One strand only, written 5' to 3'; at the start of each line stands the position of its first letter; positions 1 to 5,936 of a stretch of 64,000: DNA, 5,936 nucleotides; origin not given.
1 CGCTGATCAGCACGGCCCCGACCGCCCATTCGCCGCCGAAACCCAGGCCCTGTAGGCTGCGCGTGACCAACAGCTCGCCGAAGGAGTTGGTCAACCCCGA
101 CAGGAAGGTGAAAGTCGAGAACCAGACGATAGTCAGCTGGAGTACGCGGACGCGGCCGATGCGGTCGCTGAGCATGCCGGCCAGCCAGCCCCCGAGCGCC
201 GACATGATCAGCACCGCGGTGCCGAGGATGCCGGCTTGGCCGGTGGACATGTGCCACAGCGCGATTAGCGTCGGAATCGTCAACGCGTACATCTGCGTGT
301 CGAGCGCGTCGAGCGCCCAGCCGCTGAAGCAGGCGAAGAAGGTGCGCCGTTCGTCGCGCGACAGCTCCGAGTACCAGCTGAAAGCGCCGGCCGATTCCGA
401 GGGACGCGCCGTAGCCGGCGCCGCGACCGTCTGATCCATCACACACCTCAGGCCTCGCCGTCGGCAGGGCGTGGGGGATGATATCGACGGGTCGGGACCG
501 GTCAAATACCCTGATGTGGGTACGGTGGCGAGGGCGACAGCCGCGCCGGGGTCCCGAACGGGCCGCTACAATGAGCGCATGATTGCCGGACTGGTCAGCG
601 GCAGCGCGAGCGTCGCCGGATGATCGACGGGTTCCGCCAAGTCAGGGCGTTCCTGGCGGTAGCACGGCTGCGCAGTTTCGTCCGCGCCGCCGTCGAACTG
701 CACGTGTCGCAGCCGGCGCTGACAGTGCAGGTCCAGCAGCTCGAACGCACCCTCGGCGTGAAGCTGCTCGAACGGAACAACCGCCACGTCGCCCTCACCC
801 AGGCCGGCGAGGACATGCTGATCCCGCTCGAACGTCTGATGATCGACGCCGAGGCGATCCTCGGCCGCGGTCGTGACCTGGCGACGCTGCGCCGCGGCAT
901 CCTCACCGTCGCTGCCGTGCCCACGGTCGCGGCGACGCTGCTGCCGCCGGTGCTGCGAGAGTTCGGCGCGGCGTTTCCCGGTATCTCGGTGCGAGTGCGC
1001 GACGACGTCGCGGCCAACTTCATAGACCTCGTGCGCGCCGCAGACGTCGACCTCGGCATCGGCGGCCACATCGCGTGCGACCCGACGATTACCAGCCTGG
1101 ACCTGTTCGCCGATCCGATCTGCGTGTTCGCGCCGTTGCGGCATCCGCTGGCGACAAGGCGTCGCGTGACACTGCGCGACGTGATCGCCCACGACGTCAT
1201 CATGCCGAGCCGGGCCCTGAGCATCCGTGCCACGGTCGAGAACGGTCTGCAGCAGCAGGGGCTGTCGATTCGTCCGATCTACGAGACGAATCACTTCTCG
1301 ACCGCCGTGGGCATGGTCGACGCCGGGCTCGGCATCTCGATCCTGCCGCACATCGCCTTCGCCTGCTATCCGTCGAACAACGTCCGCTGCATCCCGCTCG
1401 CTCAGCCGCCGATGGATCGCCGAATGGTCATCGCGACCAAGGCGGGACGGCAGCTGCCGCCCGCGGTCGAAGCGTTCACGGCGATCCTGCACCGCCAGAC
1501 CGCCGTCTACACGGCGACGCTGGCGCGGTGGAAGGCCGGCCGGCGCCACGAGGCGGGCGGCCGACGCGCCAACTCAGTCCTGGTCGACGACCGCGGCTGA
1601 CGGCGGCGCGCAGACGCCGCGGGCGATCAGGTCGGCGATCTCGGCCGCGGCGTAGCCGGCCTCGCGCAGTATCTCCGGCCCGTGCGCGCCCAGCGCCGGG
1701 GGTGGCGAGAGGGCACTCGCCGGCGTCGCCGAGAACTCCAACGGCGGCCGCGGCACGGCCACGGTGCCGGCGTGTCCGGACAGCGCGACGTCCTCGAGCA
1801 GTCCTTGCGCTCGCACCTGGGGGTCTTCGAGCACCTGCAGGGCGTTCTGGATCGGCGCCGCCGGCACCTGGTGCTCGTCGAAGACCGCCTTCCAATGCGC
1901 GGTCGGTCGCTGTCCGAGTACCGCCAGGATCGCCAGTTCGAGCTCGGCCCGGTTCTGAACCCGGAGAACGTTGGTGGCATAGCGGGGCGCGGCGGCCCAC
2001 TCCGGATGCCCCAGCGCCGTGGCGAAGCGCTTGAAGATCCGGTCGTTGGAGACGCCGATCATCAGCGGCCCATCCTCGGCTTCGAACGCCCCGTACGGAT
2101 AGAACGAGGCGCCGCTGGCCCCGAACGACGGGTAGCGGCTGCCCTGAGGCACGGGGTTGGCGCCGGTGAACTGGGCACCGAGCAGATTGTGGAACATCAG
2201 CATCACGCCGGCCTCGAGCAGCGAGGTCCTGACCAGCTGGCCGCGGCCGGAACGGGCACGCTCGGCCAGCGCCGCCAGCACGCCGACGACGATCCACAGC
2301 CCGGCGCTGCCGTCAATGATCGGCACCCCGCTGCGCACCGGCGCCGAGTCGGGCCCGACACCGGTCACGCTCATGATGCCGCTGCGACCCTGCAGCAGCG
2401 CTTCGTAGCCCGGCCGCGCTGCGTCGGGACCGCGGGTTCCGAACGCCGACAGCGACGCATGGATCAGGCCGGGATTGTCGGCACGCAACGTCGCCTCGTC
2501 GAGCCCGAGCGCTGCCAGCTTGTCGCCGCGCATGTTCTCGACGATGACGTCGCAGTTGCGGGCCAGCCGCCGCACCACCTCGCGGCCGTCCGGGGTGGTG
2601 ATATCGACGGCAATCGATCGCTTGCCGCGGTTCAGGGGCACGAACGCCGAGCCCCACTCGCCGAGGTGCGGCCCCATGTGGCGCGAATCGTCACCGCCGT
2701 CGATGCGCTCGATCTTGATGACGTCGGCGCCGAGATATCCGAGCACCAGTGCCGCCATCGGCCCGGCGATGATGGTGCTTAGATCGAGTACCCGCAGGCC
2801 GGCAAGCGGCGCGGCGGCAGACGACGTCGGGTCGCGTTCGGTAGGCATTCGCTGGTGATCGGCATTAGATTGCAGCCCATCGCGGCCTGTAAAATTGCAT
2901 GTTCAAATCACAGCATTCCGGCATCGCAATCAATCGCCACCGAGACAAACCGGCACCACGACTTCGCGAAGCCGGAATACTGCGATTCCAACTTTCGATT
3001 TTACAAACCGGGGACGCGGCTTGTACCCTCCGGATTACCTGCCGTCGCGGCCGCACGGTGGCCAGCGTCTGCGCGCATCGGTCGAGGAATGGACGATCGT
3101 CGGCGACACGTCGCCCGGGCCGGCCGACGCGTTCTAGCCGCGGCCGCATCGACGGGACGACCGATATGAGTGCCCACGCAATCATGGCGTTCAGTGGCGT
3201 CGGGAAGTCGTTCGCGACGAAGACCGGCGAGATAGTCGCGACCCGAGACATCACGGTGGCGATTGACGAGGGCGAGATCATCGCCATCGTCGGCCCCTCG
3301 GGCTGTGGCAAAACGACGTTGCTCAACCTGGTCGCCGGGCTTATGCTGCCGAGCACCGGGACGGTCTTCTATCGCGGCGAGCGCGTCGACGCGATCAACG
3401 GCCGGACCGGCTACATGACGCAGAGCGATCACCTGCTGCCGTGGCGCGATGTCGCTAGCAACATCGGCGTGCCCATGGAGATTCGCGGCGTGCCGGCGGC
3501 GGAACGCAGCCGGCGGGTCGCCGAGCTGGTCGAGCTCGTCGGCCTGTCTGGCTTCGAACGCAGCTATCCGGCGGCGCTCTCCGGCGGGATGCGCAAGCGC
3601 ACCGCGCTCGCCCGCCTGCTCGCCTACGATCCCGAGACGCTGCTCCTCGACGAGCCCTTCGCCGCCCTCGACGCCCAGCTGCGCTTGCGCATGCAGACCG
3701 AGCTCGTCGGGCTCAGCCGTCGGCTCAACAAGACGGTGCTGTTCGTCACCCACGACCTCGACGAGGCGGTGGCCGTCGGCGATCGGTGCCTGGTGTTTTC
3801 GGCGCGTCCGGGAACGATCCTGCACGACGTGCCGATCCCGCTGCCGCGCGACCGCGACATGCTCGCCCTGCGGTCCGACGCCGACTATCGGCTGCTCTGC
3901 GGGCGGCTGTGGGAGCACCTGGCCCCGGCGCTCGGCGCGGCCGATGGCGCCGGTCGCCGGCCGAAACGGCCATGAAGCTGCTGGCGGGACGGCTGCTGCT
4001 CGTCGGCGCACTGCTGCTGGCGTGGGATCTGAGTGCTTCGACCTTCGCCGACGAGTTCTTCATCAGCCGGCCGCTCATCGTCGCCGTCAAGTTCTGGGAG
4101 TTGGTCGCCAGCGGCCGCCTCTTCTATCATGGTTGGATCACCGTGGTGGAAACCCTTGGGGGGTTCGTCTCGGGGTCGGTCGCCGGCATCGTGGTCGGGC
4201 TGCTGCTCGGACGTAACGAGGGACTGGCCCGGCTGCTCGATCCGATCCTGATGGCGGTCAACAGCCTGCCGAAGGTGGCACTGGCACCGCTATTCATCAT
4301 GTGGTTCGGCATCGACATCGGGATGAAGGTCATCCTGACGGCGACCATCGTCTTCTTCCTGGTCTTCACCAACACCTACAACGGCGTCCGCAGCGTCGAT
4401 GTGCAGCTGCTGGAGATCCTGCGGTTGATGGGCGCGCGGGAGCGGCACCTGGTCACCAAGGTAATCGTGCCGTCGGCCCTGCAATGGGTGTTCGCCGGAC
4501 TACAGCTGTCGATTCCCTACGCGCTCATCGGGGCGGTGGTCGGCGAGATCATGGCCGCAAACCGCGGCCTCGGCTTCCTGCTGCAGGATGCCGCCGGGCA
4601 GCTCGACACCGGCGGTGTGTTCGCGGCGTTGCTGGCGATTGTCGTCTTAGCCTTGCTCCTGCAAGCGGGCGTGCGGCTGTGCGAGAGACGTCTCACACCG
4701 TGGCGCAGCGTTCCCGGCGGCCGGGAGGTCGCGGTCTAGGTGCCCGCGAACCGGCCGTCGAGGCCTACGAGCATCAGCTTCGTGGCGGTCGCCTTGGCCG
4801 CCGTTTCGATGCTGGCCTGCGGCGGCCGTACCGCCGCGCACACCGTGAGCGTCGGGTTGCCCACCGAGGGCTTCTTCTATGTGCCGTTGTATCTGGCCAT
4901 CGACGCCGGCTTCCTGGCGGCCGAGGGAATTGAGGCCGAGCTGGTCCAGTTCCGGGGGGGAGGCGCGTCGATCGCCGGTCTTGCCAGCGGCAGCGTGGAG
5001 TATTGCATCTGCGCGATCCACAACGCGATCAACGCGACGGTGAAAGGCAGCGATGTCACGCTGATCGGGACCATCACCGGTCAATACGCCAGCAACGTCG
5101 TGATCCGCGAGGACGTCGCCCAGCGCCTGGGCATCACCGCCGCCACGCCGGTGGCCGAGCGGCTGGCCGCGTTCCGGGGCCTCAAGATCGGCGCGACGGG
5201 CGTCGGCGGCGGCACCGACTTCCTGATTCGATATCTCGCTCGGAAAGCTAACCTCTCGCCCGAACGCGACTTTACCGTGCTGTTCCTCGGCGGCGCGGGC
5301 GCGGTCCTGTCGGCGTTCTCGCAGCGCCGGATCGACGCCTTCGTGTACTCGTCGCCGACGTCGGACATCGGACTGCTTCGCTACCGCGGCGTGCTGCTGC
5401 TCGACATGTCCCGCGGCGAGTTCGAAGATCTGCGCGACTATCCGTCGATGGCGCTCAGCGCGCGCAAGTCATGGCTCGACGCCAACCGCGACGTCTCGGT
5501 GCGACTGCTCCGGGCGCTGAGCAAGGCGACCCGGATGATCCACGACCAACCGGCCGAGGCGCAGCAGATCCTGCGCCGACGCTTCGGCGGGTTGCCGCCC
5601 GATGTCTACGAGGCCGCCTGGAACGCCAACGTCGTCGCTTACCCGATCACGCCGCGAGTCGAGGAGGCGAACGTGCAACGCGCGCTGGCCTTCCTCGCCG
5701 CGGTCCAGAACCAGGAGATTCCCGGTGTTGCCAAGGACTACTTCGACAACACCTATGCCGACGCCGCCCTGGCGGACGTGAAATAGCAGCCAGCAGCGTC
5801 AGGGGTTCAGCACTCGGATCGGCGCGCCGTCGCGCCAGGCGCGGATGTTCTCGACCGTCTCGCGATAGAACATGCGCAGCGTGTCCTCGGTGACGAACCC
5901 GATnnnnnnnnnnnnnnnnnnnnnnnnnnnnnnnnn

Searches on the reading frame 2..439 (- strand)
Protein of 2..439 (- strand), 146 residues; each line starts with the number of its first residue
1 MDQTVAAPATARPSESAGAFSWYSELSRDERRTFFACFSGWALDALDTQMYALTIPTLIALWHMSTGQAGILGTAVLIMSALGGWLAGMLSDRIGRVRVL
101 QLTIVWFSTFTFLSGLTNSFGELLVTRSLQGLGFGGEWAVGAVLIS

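Call 11: search_protein_families(library=pfam, proteins=[window:2-439:-])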
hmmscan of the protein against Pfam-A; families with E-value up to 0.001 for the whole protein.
window:2-439:- (146 aa): 2 families
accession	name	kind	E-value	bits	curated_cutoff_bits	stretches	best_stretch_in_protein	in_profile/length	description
PF07690.21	MFS_1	-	2.2e-13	50.3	33.4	1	42-146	6-111/347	Major Facilitator Superfamily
PF00083.30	Sugar_tr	-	2e-08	34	22.3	1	52-141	43-123/452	Sugar (and other) transporter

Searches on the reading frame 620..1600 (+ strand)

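Call 11: search_protein_families(library=pfam, proteins=[window:620-1600:+])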
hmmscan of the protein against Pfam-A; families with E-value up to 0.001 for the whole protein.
window:620-1600:+ (326 aa): 2 families
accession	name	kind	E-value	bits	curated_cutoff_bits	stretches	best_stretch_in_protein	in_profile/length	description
PF03466.25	LysR_substrate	-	8.5e-48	162.9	28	1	91-293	4-207/209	LysR substrate binding domain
PF00126.33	HTH_1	-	1e-21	77.1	26.6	1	5-64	1-60/60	Bacterial regulatory helix-turn-helix protein, lysR family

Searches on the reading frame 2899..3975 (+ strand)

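Call 11: search_protein_families(library=pfam, proteins=[window:2899-3975:+])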
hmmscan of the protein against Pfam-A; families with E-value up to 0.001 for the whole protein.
window:2899-3975:+ (358 aa): 6 families
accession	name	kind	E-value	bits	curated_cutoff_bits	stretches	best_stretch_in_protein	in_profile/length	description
PF00005.33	ABC_tran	-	2.7e-30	106.2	25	1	116-255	2-137/137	ABC transporter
PF13304.12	AAA_21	-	1.6e-06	28.9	27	0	223-286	235-299/304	AAA domain, putative AbiEii toxin, Type IV TA system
PF13481.12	AAA_25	-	8.4e-05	22.7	27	0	122-149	30-57/195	AAA domain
PF13555.12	AAA_29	-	0.00017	21.7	27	1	119-153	16-50/61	P-loop containing region of AAA domain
PF13401.12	AAA_22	-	0.00027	21.7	27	0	125-147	5-27/130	AAA domain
PF02463.25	SMC_N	-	0.00042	20.2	40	0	127-269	26-183/220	RecF/RecN/SMC N terminal domain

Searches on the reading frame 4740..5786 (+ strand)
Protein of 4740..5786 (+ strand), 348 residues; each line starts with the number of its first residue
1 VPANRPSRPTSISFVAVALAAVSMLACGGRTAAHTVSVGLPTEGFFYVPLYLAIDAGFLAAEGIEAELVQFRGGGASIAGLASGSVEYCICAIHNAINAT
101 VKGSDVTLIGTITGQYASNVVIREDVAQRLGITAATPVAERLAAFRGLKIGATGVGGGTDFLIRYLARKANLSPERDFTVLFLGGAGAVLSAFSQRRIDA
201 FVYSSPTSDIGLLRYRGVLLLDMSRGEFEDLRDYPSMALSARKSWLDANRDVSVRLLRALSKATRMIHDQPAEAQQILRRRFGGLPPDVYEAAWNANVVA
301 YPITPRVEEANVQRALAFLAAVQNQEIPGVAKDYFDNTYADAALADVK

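Call 10: search_protein_families(library=pfam, proteins=[window:4740-5786:+])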
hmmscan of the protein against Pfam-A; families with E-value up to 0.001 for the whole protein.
window:4740-5786:+ (348 aa): 2 families
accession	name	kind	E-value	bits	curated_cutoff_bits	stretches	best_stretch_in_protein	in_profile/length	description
PF13379.11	NMT1_2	-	1.9e-16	61.1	24.7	1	47-277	18-247/252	NMT1-like family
PF09084.16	NMT1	-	3.2e-16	60.3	20.5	1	48-274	5-216/216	NMT1/THI5 like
